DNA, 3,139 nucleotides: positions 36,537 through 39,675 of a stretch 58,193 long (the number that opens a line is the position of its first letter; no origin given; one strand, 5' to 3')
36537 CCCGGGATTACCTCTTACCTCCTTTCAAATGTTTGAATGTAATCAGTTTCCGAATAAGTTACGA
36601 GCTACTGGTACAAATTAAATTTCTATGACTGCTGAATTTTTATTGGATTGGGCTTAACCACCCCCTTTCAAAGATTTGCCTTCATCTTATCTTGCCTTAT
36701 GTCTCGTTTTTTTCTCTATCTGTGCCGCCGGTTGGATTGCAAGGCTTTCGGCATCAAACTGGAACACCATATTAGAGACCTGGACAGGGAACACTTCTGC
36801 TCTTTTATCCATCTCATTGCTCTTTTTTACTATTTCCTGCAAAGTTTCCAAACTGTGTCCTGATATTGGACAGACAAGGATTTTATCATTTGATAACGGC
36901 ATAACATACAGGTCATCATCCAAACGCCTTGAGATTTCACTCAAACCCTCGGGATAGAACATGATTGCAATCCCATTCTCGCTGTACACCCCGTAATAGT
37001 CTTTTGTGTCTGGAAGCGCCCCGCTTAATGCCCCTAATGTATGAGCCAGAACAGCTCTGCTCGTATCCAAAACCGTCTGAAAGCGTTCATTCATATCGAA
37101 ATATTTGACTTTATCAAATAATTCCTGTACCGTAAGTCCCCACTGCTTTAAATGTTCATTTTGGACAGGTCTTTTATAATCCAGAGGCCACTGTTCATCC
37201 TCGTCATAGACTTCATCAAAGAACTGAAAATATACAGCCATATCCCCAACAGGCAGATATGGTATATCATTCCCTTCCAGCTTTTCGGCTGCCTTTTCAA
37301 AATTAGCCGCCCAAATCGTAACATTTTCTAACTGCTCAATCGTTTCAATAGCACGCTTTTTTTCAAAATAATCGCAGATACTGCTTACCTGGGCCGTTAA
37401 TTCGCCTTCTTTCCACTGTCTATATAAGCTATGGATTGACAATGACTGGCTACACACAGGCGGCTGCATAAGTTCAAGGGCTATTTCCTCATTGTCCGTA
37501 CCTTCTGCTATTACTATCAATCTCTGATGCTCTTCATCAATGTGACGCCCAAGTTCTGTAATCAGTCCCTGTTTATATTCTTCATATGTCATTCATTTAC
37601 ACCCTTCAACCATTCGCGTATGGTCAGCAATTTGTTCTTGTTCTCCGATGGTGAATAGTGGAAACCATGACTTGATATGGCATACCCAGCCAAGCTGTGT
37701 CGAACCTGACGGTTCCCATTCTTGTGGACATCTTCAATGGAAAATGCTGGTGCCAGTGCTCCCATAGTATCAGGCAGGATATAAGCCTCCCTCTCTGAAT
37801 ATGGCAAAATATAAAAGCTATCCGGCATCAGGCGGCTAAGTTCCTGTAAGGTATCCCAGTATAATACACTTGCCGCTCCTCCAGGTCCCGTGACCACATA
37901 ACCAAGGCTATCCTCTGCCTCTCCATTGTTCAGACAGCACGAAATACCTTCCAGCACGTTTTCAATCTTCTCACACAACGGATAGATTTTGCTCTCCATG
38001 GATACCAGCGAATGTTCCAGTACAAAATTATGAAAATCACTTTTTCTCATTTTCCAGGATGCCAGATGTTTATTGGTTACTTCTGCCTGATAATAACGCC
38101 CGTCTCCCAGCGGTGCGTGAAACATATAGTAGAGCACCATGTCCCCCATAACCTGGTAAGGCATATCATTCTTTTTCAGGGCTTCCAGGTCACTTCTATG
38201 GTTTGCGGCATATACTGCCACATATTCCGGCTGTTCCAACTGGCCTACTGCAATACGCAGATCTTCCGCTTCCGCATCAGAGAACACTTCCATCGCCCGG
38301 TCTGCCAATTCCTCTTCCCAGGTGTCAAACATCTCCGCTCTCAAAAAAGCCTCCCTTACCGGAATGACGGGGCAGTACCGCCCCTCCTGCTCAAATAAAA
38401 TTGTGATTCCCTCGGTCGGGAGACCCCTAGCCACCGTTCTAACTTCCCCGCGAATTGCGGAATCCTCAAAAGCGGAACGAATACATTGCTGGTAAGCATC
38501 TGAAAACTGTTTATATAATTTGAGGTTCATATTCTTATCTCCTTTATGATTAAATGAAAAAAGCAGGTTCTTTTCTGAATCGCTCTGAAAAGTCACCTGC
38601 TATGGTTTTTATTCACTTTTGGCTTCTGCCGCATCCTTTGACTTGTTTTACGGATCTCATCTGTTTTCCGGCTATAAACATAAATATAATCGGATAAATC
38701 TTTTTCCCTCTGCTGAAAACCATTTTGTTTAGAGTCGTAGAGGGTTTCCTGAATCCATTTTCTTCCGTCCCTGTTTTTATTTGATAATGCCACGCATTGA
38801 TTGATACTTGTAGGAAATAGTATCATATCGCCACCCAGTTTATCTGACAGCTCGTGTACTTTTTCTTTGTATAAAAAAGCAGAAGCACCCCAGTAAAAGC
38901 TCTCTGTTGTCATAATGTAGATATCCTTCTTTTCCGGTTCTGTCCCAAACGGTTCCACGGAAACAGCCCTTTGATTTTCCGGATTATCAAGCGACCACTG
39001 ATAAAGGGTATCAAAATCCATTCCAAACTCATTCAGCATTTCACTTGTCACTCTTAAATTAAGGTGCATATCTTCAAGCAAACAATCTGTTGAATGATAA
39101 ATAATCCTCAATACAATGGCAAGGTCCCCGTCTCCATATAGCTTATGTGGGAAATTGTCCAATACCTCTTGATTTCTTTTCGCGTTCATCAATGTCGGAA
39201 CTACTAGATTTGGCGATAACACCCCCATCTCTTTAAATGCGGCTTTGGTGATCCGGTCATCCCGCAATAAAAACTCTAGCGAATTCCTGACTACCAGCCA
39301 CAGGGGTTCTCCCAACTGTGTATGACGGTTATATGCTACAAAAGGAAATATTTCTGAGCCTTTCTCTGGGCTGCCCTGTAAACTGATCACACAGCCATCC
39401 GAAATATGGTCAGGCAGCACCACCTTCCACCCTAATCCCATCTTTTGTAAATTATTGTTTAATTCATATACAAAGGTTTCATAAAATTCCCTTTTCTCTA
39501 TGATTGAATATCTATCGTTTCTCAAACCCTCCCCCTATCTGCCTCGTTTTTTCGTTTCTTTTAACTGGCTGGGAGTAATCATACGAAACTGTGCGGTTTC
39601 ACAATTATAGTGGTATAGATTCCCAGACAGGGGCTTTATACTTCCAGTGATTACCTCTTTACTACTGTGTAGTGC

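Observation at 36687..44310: Eight tandem, deeply diverged ~300-aa paralogues (four subfamilies of two) occupying 7.6 kb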

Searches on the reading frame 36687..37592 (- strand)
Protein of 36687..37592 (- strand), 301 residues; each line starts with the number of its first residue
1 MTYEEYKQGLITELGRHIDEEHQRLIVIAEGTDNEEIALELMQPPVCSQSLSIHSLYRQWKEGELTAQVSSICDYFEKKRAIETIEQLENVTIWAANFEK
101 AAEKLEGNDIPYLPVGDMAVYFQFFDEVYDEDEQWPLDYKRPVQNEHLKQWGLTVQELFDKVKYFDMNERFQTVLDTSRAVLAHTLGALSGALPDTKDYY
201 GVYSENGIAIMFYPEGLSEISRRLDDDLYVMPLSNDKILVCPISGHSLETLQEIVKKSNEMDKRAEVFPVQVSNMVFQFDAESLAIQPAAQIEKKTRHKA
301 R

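Call 3: search_protein_families(library=pfam, proteins=[window:36687-37592:-], max_evalue=0.1)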
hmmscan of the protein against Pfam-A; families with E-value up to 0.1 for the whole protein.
window:36687-37592:- (301 aa): 1 family
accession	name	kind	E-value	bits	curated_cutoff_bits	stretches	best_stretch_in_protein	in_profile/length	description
PF18941.5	DUF5688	-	2.1e-18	67.3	34.5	1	46-263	46-275/290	Family of unknown function (DUF5688)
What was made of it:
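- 36687..37592 (-): P8, DUF5688 paralogue (301 aa); a singleton. Pfam 67.3 bits (call 3).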

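Call 31: search_protein_families(library=phrogs, proteins=[window:36687-37592:-], max_evalue=0.01)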
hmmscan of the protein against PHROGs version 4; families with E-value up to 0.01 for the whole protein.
window:36687-37592:- (301 aa): 0 families

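Call 32: search_protein_families(library=padloc, proteins=[window:36687-37592:-], max_evalue=0.01)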
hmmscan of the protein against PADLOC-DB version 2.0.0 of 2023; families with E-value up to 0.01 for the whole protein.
window:36687-37592:- (301 aa): 0 families

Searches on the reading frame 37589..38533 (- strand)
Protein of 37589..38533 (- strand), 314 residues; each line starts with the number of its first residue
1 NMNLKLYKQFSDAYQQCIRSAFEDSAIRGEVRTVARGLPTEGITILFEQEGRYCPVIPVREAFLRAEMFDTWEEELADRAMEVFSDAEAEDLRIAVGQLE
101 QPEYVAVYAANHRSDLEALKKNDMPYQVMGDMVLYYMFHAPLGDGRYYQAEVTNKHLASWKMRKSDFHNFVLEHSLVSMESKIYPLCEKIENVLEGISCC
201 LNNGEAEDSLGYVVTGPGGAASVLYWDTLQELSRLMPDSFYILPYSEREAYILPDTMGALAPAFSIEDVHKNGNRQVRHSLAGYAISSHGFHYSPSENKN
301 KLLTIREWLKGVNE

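Call 3: search_protein_families(library=pfam, proteins=[window:37589-38533:-], max_evalue=0.1)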
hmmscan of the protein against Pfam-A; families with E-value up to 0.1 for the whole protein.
window:37589-38533:- (314 aa): 1 family
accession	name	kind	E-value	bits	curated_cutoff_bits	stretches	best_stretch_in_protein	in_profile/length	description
PF18941.5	DUF5688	-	1.8e-15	57.7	34.5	1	7-257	1-256/290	Family of unknown function (DUF5688)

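Call 31: search_protein_families(library=phrogs, proteins=[window:37589-38533:-], max_evalue=0.01)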
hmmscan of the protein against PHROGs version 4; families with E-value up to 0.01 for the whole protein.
window:37589-38533:- (314 aa): 0 families

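Call 32: search_protein_families(library=padloc, proteins=[window:37589-38533:-], max_evalue=0.01)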
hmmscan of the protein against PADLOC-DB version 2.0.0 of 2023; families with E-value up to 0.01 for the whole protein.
window:37589-38533:- (314 aa): 0 families

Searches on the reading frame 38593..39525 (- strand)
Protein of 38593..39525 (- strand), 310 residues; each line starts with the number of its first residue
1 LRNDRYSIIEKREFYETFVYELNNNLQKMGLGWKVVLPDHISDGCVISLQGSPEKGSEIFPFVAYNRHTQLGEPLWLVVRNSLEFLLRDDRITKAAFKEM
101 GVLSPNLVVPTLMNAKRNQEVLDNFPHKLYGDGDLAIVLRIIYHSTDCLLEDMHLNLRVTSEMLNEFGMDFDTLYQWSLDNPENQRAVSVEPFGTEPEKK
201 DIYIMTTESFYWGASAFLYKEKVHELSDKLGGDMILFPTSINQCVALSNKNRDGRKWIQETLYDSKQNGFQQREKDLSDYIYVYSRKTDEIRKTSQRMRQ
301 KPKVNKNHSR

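Call 3: search_protein_families(library=pfam, proteins=[window:38593-39525:-], max_evalue=0.1)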
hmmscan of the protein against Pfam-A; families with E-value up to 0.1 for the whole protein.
window:38593-39525:- (310 aa): 1 family
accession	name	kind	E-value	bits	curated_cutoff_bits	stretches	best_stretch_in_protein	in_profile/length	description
PF18941.5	DUF5688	-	3.4e-23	83.1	34.5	1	96-286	90-290/290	Family of unknown function (DUF5688)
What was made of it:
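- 38593..39525 (-): P6, DUF5688 paralogue (310 aa); pairs with P5. Pfam 83.1 bits (call 3).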

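Call 31: search_protein_families(library=phrogs, proteins=[window:38593-39525:-], max_evalue=0.01)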
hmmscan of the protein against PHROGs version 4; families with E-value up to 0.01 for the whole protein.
window:38593-39525:- (310 aa): 0 families

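Call 32: search_protein_families(library=padloc, proteins=[window:38593-39525:-], max_evalue=0.01)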
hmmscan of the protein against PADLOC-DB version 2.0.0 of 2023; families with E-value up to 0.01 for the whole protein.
window:38593-39525:- (310 aa): 0 families
